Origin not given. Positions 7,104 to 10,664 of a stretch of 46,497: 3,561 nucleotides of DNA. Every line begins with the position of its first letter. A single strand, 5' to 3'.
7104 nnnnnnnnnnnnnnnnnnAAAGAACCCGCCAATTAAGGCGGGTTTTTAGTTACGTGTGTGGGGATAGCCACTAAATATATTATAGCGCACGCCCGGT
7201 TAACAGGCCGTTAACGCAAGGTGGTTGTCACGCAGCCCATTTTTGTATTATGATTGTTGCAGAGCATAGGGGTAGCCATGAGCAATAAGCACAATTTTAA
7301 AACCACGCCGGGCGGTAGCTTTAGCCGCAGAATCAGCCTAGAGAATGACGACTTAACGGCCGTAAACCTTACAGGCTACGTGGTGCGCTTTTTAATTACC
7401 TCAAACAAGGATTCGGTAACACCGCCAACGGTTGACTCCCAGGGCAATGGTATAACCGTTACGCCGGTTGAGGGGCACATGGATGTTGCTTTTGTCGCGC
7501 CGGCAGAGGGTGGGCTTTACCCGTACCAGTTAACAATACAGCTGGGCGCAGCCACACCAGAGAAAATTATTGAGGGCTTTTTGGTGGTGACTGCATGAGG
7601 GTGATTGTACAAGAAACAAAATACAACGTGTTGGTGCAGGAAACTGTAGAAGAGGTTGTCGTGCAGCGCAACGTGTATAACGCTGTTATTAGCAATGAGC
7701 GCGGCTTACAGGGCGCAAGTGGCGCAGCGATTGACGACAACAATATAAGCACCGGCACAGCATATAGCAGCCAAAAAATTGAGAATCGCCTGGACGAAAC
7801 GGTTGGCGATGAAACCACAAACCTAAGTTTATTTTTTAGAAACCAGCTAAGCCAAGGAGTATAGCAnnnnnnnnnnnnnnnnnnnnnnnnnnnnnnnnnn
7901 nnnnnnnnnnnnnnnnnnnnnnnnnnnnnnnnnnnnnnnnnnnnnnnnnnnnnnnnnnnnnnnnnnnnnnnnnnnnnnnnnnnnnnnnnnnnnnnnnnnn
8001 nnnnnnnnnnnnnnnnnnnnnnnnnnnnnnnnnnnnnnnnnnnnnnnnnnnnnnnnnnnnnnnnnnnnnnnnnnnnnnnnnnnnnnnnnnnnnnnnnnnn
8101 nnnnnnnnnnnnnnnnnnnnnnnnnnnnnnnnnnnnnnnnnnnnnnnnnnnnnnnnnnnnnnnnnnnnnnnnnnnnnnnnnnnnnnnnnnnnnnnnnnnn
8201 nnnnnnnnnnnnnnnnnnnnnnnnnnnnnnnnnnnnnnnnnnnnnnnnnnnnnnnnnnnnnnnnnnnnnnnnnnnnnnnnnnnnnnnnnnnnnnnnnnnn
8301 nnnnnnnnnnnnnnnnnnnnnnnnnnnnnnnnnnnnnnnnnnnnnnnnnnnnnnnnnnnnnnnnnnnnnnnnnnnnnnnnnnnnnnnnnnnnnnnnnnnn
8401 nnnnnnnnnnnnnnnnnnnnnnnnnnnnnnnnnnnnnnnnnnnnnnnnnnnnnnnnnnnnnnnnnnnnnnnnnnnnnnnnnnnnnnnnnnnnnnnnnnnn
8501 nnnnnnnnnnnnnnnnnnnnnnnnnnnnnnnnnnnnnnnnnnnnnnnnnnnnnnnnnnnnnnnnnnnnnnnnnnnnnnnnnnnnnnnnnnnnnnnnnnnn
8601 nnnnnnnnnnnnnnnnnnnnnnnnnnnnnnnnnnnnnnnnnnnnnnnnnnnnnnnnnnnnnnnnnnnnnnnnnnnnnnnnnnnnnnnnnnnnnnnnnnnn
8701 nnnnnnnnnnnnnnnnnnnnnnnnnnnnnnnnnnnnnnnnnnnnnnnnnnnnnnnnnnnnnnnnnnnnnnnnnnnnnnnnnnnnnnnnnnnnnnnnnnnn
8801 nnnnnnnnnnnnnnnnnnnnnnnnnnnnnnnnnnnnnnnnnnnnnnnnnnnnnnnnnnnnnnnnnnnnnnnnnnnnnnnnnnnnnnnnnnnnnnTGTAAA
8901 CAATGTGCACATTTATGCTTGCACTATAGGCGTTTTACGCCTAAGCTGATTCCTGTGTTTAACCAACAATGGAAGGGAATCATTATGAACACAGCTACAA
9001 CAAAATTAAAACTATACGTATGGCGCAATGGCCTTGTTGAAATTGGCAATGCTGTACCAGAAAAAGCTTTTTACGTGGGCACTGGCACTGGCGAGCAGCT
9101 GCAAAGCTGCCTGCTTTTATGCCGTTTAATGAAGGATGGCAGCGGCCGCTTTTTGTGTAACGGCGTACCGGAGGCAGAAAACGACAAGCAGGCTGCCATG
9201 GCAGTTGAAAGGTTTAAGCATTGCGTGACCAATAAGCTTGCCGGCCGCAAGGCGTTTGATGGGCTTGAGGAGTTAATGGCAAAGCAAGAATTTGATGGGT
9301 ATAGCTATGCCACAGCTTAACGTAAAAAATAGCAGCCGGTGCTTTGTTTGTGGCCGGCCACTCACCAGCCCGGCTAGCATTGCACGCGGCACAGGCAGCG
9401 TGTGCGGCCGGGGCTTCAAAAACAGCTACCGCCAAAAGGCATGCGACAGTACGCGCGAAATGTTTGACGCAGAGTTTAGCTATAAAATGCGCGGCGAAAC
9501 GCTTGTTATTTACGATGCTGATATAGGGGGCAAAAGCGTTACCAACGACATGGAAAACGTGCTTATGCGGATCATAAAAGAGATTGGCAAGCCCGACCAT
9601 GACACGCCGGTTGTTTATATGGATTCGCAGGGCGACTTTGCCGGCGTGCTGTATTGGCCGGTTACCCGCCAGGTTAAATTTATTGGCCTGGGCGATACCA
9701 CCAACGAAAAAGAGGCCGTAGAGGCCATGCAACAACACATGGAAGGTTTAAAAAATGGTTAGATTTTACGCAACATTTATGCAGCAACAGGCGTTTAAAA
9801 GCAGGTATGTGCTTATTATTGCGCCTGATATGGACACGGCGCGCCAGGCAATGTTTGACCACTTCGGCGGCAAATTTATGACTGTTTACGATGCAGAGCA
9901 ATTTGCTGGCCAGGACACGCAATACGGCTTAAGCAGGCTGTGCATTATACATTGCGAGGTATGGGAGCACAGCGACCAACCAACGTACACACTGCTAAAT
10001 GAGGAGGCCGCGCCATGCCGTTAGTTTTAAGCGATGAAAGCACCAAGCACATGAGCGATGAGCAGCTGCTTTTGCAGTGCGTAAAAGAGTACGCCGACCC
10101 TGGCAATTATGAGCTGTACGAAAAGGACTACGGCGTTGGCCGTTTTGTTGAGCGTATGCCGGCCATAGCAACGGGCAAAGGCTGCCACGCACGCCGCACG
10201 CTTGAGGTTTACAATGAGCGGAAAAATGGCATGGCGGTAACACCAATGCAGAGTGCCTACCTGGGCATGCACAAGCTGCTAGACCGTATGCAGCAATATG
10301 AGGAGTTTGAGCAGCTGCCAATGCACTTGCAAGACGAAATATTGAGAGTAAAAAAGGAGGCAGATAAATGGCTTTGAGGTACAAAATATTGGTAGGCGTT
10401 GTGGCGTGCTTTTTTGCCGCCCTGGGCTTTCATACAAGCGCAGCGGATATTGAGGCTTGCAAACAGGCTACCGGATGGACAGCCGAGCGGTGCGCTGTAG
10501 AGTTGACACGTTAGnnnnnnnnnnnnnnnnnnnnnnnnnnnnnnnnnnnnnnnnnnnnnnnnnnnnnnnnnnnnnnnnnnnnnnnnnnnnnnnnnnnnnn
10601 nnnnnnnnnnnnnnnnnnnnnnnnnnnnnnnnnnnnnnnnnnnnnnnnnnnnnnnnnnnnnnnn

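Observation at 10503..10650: Near-consensus promoter followed by a ~100-nt multi-helix RNA ending in a U-tract, directly upstream of the packaging operon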

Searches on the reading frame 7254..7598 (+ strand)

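Call 14: search_protein_families(library=phrogs, proteins=[window:7254-7598:+], max_evalue=0.001)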
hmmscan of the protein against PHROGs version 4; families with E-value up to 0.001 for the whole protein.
window:7254-7598:+ (114 aa): 1 family
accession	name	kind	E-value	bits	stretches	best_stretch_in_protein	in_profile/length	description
phrog_1084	-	unknown function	3.4e-06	28.1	1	9-113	4-111/123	unknown function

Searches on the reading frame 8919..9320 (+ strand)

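Call 11: search_protein_families(library=phrogs, proteins=[window:8919-9320:+], max_evalue=0.01)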
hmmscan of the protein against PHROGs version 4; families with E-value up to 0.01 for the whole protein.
window:8919-9320:+ (133 aa): 2 families
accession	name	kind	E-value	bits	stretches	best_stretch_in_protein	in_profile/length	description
phrog_1518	-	moron, auxiliary metabolic gene and host takeover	6.1e-10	39.9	1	24-107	8-92/103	host nuclease inhibitor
phrog_26321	-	unknown function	2.9e-05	25.1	1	33-105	56-137/154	-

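Call 12: search_protein_families(library=pfam, proteins=[window:8919-9320:+], max_evalue=0.01)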
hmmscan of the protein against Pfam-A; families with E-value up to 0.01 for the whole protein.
window:8919-9320:+ (133 aa): 0 families

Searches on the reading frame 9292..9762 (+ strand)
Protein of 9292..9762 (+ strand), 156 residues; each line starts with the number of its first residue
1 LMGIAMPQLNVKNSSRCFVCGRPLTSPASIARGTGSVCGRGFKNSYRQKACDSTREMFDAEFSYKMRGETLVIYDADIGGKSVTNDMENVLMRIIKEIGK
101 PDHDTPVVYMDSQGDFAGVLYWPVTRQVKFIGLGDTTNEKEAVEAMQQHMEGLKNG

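Call 11: search_protein_families(library=phrogs, proteins=[window:9292-9762:+], max_evalue=0.01)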
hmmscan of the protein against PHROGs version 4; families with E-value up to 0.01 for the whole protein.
window:9292-9762:+ (156 aa): 4 families
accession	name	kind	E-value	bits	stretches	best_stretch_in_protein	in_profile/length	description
phrog_636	-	unknown function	5.8e-06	27.7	1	16-48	206-239/254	-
phrog_25989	-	unknown function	9.7e-05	23.6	1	15-48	3-36/70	-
phrog_4046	-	unknown function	0.0001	22.9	1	14-42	271-299/301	-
phrog_6032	-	unknown function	0.00075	20.3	1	13-40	245-272/296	-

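Call 12: search_protein_families(library=pfam, proteins=[window:9292-9762:+], max_evalue=0.01)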
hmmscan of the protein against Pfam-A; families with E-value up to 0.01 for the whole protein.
window:9292-9762:+ (156 aa): 1 family
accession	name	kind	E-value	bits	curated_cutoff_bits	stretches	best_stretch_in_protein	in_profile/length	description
PF19474.4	DUF6011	-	1.4e-09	37.8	26.6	1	14-41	8-35/37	Family of unknown function (DUF6011)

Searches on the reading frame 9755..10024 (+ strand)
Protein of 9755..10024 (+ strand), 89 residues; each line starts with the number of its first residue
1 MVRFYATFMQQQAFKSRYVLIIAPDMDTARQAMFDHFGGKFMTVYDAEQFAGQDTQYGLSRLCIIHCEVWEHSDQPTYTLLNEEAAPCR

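Call 11: search_protein_families(library=phrogs, proteins=[window:9755-10024:+], max_evalue=0.01)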
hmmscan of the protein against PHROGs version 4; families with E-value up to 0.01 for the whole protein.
window:9755-10024:+ (89 aa): 1 family
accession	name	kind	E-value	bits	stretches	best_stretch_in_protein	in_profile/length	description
phrog_13997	-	unknown function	4.2e-13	50.5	1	1-65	1-71/75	-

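Call 12: search_protein_families(library=pfam, proteins=[window:9755-10024:+], max_evalue=0.01)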
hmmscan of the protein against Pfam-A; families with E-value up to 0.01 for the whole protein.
window:9755-10024:+ (89 aa): 0 families

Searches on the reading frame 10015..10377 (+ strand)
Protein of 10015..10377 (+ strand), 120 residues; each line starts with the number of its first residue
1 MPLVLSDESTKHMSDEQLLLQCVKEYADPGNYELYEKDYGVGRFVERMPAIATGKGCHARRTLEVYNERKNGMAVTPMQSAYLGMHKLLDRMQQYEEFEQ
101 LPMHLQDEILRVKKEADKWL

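Call 11: search_protein_families(library=phrogs, proteins=[window:10015-10377:+], max_evalue=0.01)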
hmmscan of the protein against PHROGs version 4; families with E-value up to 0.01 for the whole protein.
window:10015-10377:+ (120 aa): 0 families

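Call 12: search_protein_families(library=pfam, proteins=[window:10015-10377:+], max_evalue=0.01)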
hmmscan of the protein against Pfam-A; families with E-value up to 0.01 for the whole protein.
window:10015-10377:+ (120 aa): 0 families

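Call 56: find_homologous_proteins(query=window:10015-10374:+, max_evalue=0.001)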
Query window:10015-10374:+ (120 aa): 1 proteins with E <= 0.001 among 25 candidates.
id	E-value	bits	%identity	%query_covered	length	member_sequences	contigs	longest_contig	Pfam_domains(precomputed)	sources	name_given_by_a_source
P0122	2.1e-75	268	100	100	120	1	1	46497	-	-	-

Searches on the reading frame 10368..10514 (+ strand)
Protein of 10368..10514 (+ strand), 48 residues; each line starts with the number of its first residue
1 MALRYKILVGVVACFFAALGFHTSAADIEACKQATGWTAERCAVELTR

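Call 11: search_protein_families(library=phrogs, proteins=[window:10368-10514:+], max_evalue=0.01)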
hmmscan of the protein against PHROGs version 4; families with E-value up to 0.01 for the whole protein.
window:10368-10514:+ (48 aa): 0 families

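Call 12: search_protein_families(library=pfam, proteins=[window:10368-10514:+], max_evalue=0.01)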
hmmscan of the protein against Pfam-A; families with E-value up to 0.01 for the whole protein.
window:10368-10514:+ (48 aa): 0 families

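Call 55: find_homologous_proteins(query=window:10368-10511:+, max_evalue=10)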
Query window:10368-10511:+ (48 aa): 1 proteins with E <= 10 among 1 candidates.
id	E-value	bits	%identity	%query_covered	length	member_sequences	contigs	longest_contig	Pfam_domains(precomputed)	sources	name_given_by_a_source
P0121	2.2e-24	100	100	100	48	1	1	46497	-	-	-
